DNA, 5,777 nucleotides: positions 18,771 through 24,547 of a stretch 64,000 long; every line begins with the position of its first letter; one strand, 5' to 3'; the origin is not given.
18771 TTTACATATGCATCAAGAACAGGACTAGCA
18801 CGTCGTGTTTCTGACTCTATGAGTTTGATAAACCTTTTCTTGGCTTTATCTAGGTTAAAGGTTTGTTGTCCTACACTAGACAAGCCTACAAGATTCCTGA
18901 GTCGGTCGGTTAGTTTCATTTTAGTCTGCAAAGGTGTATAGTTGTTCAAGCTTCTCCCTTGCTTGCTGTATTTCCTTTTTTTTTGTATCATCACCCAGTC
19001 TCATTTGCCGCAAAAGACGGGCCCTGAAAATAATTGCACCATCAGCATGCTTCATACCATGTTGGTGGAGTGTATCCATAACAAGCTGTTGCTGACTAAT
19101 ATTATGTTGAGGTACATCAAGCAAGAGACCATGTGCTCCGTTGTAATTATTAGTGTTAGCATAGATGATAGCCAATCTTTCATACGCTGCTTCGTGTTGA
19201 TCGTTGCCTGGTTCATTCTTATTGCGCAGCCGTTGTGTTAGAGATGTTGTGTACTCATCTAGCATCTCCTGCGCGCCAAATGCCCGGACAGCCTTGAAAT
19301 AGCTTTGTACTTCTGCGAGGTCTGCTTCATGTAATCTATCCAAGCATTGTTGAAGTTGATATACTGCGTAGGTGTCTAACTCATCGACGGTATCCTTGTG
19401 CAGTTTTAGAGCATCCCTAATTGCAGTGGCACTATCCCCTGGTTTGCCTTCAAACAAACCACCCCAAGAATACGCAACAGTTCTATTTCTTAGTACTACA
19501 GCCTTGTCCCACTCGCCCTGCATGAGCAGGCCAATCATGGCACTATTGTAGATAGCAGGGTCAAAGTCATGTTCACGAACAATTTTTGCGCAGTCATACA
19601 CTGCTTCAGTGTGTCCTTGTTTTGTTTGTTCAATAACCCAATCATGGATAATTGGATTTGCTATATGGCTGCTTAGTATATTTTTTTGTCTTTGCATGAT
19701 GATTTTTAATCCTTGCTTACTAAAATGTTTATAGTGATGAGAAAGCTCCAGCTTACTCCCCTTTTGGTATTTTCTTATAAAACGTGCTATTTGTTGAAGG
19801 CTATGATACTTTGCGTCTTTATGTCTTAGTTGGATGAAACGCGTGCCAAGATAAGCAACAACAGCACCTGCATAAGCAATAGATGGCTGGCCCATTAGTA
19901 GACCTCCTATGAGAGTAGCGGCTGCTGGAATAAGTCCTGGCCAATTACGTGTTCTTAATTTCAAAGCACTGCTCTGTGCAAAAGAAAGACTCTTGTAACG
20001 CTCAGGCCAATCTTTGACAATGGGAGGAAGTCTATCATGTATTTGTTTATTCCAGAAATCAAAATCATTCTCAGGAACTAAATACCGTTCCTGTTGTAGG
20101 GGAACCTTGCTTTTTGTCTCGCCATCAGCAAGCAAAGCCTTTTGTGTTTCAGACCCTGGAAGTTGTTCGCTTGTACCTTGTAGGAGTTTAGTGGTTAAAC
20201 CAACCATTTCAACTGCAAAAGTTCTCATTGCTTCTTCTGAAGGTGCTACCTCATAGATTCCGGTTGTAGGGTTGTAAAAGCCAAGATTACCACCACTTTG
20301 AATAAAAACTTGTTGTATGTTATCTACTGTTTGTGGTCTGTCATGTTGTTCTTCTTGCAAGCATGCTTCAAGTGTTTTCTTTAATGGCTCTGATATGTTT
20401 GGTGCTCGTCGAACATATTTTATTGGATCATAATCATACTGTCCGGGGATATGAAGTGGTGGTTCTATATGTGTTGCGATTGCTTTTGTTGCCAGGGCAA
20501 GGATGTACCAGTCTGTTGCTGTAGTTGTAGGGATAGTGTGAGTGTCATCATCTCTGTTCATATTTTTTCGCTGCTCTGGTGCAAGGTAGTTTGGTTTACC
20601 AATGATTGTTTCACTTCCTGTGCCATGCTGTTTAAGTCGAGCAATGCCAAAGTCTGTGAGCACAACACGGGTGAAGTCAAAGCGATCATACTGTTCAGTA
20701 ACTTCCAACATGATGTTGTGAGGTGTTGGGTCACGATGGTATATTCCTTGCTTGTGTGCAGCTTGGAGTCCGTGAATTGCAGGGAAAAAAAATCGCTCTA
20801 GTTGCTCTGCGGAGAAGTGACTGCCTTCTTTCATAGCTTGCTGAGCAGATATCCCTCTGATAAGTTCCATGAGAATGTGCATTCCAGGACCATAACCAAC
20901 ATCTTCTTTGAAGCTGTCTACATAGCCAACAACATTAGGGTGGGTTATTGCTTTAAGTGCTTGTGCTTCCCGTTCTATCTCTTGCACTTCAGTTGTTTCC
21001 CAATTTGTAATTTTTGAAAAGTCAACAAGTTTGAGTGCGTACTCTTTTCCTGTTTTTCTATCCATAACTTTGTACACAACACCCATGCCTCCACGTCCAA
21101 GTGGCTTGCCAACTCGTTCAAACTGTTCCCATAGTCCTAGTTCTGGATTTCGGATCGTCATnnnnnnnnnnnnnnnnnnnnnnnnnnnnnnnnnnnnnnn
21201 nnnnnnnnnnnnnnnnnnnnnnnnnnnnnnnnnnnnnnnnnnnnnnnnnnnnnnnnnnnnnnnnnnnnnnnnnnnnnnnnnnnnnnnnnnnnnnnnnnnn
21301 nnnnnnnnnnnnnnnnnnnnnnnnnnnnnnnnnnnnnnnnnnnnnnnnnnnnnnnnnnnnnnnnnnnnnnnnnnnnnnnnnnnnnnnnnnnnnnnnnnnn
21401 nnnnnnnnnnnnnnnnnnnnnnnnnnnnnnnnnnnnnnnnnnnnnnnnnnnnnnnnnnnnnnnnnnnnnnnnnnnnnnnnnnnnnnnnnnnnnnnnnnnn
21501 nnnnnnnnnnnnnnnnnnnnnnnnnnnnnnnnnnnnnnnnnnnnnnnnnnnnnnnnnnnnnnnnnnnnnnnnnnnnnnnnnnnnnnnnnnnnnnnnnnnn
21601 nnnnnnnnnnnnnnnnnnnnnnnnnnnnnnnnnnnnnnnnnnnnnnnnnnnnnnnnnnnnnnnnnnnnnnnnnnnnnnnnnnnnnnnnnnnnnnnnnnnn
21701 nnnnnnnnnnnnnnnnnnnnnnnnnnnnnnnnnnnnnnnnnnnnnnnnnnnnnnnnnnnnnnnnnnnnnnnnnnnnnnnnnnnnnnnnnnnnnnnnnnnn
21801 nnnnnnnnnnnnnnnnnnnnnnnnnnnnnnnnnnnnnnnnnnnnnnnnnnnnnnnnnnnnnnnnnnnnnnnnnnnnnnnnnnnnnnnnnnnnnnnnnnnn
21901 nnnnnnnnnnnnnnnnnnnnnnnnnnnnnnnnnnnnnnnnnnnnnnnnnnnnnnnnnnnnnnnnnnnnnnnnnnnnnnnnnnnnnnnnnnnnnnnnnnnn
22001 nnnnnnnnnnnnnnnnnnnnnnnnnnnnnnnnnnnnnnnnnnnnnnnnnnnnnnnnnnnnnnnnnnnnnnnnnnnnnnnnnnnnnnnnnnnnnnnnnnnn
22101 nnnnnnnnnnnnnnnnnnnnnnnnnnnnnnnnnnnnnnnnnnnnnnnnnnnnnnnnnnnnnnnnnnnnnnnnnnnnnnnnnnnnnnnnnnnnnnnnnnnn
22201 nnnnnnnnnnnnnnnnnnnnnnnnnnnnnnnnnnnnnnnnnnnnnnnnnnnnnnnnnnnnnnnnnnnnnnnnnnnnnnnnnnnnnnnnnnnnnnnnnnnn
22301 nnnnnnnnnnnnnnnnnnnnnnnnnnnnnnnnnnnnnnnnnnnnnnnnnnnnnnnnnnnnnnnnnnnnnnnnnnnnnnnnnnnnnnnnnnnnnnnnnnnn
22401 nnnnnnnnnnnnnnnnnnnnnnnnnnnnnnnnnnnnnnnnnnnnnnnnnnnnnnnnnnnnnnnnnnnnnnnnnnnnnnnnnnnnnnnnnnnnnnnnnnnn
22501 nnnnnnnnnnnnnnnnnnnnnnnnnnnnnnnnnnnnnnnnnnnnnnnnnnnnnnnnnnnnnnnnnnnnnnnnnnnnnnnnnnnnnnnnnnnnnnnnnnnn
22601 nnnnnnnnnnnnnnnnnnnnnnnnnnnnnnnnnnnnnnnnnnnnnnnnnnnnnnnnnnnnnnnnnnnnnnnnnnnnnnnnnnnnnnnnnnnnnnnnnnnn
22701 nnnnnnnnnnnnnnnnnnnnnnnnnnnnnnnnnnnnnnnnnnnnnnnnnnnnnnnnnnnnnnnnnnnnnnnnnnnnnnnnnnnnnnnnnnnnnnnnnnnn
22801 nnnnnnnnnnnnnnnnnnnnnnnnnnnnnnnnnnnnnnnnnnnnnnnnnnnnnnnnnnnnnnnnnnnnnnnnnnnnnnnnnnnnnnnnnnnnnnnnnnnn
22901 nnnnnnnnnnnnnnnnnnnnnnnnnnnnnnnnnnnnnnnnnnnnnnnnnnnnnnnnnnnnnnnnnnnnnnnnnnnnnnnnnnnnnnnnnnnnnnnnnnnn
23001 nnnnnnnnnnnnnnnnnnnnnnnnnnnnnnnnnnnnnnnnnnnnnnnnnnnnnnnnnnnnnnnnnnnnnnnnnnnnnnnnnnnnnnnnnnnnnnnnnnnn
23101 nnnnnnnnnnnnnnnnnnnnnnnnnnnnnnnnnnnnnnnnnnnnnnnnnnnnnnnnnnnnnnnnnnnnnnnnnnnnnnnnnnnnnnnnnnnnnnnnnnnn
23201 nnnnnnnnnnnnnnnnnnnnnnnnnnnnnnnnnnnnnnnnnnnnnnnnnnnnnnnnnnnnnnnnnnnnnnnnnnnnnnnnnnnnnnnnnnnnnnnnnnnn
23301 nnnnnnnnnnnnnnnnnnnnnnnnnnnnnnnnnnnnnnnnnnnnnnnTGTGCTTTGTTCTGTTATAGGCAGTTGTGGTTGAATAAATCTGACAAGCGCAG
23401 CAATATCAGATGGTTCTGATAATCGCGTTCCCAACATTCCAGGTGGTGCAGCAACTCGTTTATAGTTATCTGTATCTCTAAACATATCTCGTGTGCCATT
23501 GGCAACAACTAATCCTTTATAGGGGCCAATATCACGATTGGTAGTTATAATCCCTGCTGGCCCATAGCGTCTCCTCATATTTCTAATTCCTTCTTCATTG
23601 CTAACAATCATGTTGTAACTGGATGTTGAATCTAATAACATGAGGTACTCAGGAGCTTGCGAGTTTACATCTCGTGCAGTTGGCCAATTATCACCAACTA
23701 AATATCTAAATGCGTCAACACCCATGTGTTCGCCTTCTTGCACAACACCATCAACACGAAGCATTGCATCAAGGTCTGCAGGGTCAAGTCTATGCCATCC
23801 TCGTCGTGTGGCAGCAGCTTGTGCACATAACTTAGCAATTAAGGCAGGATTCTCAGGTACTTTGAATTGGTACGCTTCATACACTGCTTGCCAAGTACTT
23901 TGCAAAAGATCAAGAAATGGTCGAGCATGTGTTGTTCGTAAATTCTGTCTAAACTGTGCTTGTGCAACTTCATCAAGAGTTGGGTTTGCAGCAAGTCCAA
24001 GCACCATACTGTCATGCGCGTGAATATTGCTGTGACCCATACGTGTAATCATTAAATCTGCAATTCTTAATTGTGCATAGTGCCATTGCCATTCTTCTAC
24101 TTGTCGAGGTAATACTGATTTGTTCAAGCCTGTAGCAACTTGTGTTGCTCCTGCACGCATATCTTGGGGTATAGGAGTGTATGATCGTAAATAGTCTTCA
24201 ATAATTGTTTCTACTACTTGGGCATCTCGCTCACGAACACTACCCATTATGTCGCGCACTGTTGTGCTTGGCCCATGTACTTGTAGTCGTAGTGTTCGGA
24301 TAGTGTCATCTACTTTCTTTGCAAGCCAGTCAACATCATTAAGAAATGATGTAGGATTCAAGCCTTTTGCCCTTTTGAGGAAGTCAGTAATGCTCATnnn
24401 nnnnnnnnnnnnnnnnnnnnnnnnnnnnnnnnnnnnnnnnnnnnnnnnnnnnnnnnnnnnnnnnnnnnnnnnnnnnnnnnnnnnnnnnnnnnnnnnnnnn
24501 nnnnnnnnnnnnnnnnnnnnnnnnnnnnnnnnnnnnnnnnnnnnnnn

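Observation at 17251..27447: Uncharacterised kinase-coupled giant-protein operon (Zn-ribbons, two giant paralogues, TM Ser/Thr kinase, pseudokinase-like, secreted M23 peptidase)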

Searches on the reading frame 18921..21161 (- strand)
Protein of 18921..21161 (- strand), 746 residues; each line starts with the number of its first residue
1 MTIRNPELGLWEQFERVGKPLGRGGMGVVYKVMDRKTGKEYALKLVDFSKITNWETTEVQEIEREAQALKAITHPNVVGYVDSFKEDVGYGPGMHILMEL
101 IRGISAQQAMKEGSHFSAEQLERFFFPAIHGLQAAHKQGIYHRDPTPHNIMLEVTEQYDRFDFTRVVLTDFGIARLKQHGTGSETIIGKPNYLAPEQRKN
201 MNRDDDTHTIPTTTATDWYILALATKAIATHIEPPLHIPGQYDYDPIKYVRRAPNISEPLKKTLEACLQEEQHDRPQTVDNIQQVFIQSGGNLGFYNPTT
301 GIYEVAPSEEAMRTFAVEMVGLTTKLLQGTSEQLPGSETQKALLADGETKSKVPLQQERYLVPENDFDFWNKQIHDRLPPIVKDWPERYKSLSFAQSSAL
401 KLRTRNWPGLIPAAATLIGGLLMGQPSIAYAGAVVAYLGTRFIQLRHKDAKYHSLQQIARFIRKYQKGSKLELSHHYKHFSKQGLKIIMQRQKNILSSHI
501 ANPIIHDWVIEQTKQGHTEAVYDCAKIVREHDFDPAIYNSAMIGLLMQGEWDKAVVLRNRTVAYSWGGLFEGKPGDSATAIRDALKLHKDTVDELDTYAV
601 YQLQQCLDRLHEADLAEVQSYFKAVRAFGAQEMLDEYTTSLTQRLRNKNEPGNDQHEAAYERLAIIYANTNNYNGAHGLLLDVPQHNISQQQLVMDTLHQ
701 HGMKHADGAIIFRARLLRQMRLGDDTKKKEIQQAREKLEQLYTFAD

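Call 6: search_protein_families(library=pfam, max_evalue=0.1, proteins=[window:18921-21161:-])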
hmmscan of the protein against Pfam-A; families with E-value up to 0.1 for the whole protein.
window:18921-21161:- (746 aa): 4 families
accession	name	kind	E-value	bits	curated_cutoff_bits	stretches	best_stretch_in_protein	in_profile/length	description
PF00069.31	Pkinase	-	4.8e-35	121.7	31.7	1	17-285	3-261/263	Protein kinase domain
PF07714.23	PK_Tyr_Ser-Thr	-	2.4e-13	50.4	23.1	1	18-278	4-251/258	Protein tyrosine and serine/threonine kinase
PF13095.12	FTA2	-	0.0021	18.2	30.2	0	19-72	28-79/214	Kinetochore Sim4 complex subunit FTA2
PF03109.22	ABC1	-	0.0087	15.7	22.9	1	96-175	145-215/244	ABC1 atypical kinase-like domain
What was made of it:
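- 18921..21161 (-): Hanks-type Ser/Thr kinase, 746 aa. Kinase domain residues 17-285 (21113-20307), hydrophobic anchor residues 409-440 (19937-19842), helical C-terminal domain whose residues ~535-629 (19559-19275) resemble the C-module. Pkinase 4.8e-35 (call 6).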

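Call 7: search_protein_families(library=ncbifam, max_evalue=0.1, proteins=[window:18921-21161:-])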
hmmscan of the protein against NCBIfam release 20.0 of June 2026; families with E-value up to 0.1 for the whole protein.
window:18921-21161:- (746 aa): 15 families
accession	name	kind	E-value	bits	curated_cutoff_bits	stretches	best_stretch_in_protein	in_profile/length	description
NF033483.0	PknB_PASTA_kin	equivalog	1.3e-31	110.3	450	1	16-204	10-186/563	Stk1 family PASTA domain-containing Ser/Thr kinase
NF047741.1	antiphage_MADS6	equivalog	9e-27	93.8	460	2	16-120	498-592/612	methylation-associated defense system protein kinase MAD6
NF052427.1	StpK7MSMEG_1200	equivalog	2.4e-17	62.7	900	1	18-207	12-190/601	serine/threonine protein kinase StpK7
TIGR03903.1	TOMM_kin_cyc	equivalog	6.7e-16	57.3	705.75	1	36-200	1-163/1267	TOMM system kinase/cyclase fusion protein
NF033442.0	BREX_PglW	equivalog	3e-11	41.8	990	1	16-195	515-677/1391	BREX system serine/threonine kinase PglW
NF009651.0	PRK13184.1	equivalog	3.8e-09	35.1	839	1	20-180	9-166/932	serine/threonine-protein kinase PknD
NF038150.1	lanthi_synth_IV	equivalog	3.3e-08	32.3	650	1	23-285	199-452/851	class IV lanthionine synthetase LanL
NF053615.1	SerThrKinAfsKStmc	equivalog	1.9e-05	23.5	1300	1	14-281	15-260/809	protein serine/threonine kinase AfsK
NF038151.1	lanthi_synth_III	equivalog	3.4e-05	22.4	575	1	27-205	234-412/833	class III lanthionine synthetase LanKC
NF043056.1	T4SS_LegK1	equivalog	4.2e-05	22.3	550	1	11-197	69-260/516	Dot/Icm T4SS effector kinase LegK1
TIGR03724.2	arch_bud32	equivalog_domain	0.00015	21.3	125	1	94-179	68-136/193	KEOPS complex kinase/ATPase Bud32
NF007174.0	PRK09605.1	equivalog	0.006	15.1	447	1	94-179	411-478/535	bifunctional N(6)-L-threonylcarbamoyladenine synthase/serine/threonine protein kinase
NF002475.0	PRK01723.1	equivalog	0.017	14.1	142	0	130-168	154-192/241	3-deoxy-D-manno-octulosonic acid kinase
NF007970.0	PRK10694.1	equivalog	0.021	14.7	162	0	685-735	4-53/133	acyl-CoA thioester hydrolase YciA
NF011463.0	PRK14879.1-4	equivalog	0.032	13.6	188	1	96-178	95-164/237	Kae1-associated kinase Bud32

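Call 9: search_protein_families(library=padloc, max_evalue=0.1, proteins=[window:18921-21161:-])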
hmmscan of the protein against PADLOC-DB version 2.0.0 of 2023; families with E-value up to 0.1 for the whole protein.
window:18921-21161:- (746 aa): 33 families (the best 25 are shown)
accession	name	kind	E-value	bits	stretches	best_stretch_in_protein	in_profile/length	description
PDLC04138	mad6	-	4e-38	129.8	1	17-284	55-308/659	mads_6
PDLC04042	PD-T4-6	-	3.3e-37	126.7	1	17-284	13-267/292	-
PDLC04053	PD-T4-6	-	6.6e-33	112.5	1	16-291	12-273/311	-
PDLC04054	PD-T4-6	-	7.9e-32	109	1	16-283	13-267/347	-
PDLC04061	PD-T4-6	-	2.2e-29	101.4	1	17-198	20-195/510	-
PDLC04047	PD-T4-6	-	3.9e-29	99.8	1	16-200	13-186/327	-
PDLC04060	PD-T4-6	-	2.6e-28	97.2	1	18-205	13-188/486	-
PDLC04057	PD-T4-6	-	5.4e-24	83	1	21-202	16-186/443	-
PDLC03920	MkoA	-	3.7e-23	79.8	1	22-293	16-281/1112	-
PDLC04044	PD-T4-6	-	8.5e-23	79.1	1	16-331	35-338/372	-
PDLC01088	C3a189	-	3.4e-22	76.8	1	16-201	3-183/840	kinase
PDLC04043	PD-T4-6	-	3.7e-22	77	1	20-200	22-190/452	-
PDLC04048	PD-T4-6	-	4.6e-22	76.9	1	16-204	13-190/354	-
PDLC04062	PD-T4-6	-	9.7e-22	75.6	1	16-287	35-291/450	-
PDLC04039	PD-T4-6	-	1e-20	72.2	1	16-202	17-191/458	-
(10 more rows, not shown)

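Call 10: search_protein_families(library=phrogs, max_evalue=0.1, proteins=[window:18921-21161:-])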
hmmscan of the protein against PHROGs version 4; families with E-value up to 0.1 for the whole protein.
window:18921-21161:- (746 aa): 2 families
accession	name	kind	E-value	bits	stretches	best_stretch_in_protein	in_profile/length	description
phrog_2361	-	other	4.5e-32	112.5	1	13-286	11-266/415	serine-threonine kinase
phrog_3297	-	other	0.046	14.6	0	127-163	73-109/160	kinase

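Call 106: search_solved_structures(query=window:18921-21161:-, max_evalue=1e-20)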
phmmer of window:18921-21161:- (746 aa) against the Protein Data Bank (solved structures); distinct sequences matched with E-value up to 1e-20: 0.

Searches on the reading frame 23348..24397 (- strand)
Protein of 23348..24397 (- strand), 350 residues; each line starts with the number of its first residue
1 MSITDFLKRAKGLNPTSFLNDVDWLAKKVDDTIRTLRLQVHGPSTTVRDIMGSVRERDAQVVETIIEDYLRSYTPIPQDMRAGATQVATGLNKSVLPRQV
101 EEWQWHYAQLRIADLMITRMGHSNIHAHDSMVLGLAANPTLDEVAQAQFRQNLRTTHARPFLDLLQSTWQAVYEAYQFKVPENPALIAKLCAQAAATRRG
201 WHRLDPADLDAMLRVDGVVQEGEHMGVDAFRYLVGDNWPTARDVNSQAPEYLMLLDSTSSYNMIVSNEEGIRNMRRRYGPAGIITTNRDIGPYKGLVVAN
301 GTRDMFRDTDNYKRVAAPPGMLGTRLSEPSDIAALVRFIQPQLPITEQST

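Call 81: predict_structure(alignment_id=A6)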
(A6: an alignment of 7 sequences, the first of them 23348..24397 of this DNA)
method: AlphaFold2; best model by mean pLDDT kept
length: 350 residues; sequences in the alignment: 7
mean_pLDDT: 56.6   pTM: 0.52
mean pLDDT of the five models: 56.6, 54.1, 44.8, 42.5, 40.9
residues with pLDDT >= 90: 2; 70-90: 105; 50-70: 99; < 50: 144
segments of 3 or more residues with pLDDT < 50: 11-13, 75-95, 155-159, 221-224, 239-337, 339-350
pLDDT, mean of each block of 10 residues (from residue 1): 63 65 88 80 72 83 85 50 40 55 77 69 60 58 65 50 62 61 78 87 79 70 57 64 33 27 31 34 25 28 27 33 38 47 40
secondary structure, 60 per line:
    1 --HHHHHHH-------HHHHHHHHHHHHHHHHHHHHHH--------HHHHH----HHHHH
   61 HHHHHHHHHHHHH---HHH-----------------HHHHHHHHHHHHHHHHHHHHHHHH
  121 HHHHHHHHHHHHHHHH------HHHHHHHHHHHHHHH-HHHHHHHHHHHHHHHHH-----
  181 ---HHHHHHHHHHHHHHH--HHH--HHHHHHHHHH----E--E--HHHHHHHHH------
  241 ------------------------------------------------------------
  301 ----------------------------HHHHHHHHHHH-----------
elements in order: H3-9 H17-38 H47-51 H56-73 H97-136 H143-157 H159-175 H184-198 H206-215 H226-234 H329-339
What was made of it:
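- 21158..24397 (-): G1079: 1079-aa protein. N-domain (residues 1-245; 24397-23663), ~100-aa module (247-343), S/T/P-rich linkers, internal repeat (507-586 and 664-743), C-module (796-1033; 22012-21299). AlphaFold2 model of the N-domain is all-helical, pLDDT about 66 (call 81).
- Tried and rejected: The N-domain is all-helical at pLDDT about 66 and the remainder is unmodelled (call 81).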

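Call 96: fold_search(model_id=the predicted structure, library=pdb)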
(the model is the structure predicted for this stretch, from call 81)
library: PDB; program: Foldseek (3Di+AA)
matches with E <= 10: 64; with E <= 0.001: 0
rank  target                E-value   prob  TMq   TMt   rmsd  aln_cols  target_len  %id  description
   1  9ec0_A                1.7e-01  0.14  0.13  0.06  36.8       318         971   12  Structure of the CARMIL dimer bound to Capping Protein (released 2026-01-21)
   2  5u1a_G                1.6e+00  0.05  0.10  0.15  19.1       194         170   12  Ferritin with Gc MtrE loop 1 inserted at His34 (released 2017-10-11)
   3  5fva_B                1.8e+00  0.05  0.13  0.17  16.8       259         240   12  Toscana Virus Nucleocapsid Protein (released 2016-03-09)
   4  5u1a_E                2.2e+00  0.04  0.10  0.14  19.6       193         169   13  Ferritin with Gc MtrE loop 1 inserted at His34 (released 2017-10-11)
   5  8id6_R                2.6e+00  0.07  0.15  0.17  20.0       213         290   10  Cryo-EM structure of the oleic acid bound GPR120-Gi complex (released 2023-03-15)
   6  7rmy                  2.6e+00  0.03  0.09  0.11  18.7       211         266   15  De Novo designed tunable protein pockets, D_3-337 (released 2022-08-03)
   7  4bjn_A                3.6e+00  0.03  0.10  0.13  18.0       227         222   14  Crystal structure of the flax-rust effector AvrM-A (released 2013-10-16)
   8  5zty                  3.6e+00  0.02  0.11  0.09  22.3       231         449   14  Crystal structure of human G protein coupled receptor (released 2019-01-30)
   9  5c22_A                3.8e+00  0.04  0.11  0.14  23.8       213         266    9  Crystal structure of Zn-bound HlyD from E. coli (released 2016-02-17)
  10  6egc                  4.0e+00  0.06  0.13  0.25  20.1       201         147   12  Single-chain version of 2L4HC2_23 (PDB 5J0K) (released 2019-05-29)
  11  8snb_8K               4.0e+00  0.03  0.10  0.11  20.2       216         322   15  atomic model of sea urchin sperm doublet microtubule (48-nm periodicity) (released 2023-06-28)
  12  4wk5                  4.2e+00  0.03  0.14  0.17  17.9       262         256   14  Crystal structure of a Isoprenoid Synthase family member from Thermotoga neapolitana DSM 4359, target EFI-509458 (released 2014-11-19)
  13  7my7_BBB              4.6e+00  0.02  0.13  0.14  19.3       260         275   12  Se-CrtE N-term His-tag structure (released 2022-06-01)
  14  9uxk_C                4.9e+00  0.05  0.15  0.22  22.0       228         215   13  type II Lamassu, LmuACB from Vibrio cholerae O1 El (released 2026-03-25)
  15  3kj0_A                4.9e+00  0.04  0.10  0.19  16.4       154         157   16  Mcl-1 in complex with Bim BH3 mutant I2dY (released 2010-02-16)
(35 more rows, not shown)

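Call 97: fold_search(model_id=the predicted structure, library=viral)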
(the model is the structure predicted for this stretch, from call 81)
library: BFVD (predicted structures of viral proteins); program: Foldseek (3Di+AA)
matches with E <= 10: 16; with E <= 0.001: 0
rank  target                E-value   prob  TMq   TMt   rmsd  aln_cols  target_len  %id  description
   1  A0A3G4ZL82            7.9e-01  0.08  0.13  0.11  35.1       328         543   12  Uncharacterized protein [Terrestrivirus sp.]
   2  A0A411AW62            1.6e+00  0.04  0.14  0.10  29.5       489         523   12  Tape measure protein [Pantoea phage vB_PagM_LIET2]
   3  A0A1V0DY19            1.7e+00  0.02  0.09  0.09  39.8       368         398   16  dATP/dGTP diphosphohydrolase N-terminal domain-containing protein [Dinoroseobacter phage vB_DshS-R5C]
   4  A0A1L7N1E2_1          2.2e+00  0.04  0.11  0.05  22.8       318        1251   12  DUF5675 domain-containing protein [Ralstonia phage RP31]
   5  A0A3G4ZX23            2.3e+00  0.06  0.14  0.13  19.4       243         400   16  Uncharacterized protein [Faunusvirus sp.]
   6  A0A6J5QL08            2.5e+00  0.06  0.14  0.15  28.7       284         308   14  Uncharacterized protein [uncultured Caudovirales phage]
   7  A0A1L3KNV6            3.0e+00  0.03  0.08  0.04  24.7       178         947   11  VP3 [Hubei blood fluke virus 3]
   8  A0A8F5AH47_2          3.0e+00  0.02  0.10  0.04  35.8       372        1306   13  Polyprotein (Fragment) [Rhizoctonia solani alpha-like virus 4]
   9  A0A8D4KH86            3.5e+00  0.04  0.15  0.14  30.7       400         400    9  (no name in the UniProt tables at hand)
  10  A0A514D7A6            5.2e+00  0.02  0.13  0.06  36.7       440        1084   12  (no name in the UniProt tables at hand)
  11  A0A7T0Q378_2          5.2e+00  0.01  0.11  0.07  33.2       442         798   11  Tape measure protein [Gordonia phage NancyRae]
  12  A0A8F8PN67            5.4e+00  0.02  0.13  0.11  26.2       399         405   12  Transmembrane protein [Clandestinovirus]
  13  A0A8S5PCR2            7.2e+00  0.06  0.16  0.16  25.2       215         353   10  Uncharacterized protein [Myoviridae sp. ctBrv3]
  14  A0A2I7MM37            8.3e+00  0.01  0.12  0.08  24.8       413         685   12  (no name in the UniProt tables at hand)
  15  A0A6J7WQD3            9.6e+00  0.02  0.12  0.05  63.5       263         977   13  Intramolecular chaperone auto-processing domain containing protein [uncultured Caudovirales phage]
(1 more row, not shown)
